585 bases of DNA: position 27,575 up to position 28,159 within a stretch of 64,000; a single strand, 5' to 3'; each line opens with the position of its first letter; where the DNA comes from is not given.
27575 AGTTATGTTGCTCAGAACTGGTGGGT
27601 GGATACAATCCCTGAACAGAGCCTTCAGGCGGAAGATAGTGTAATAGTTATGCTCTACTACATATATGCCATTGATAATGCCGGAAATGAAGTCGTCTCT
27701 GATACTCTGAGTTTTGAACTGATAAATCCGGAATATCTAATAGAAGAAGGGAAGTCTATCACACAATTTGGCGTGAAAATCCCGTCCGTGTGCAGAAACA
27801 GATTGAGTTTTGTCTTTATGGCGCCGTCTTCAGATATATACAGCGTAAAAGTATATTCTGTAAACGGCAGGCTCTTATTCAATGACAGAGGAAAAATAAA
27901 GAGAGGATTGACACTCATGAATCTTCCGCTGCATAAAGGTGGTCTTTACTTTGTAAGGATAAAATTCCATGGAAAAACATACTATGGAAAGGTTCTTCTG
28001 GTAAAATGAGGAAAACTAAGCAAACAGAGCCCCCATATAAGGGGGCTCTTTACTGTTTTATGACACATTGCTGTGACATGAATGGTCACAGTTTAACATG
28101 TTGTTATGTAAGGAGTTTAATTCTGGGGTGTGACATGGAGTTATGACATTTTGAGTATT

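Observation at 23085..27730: Fourteen tandem ~107-aa repeats of an uncharacterised domain; some copies are nearly identical at the DNA level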

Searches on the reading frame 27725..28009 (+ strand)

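Call 14: search_protein_families(library=pfam, proteins=[window:27725-28009:+], max_evalue=0.01)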
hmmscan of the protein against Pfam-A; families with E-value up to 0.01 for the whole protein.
window:27725-28009:+ (94 aa): 1 family
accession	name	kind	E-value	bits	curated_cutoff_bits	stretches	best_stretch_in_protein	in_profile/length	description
PF18962.6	Por_Secre_tail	-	0.00047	20.8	27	1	35-90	18-73/75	Secretion system C-terminal sorting domain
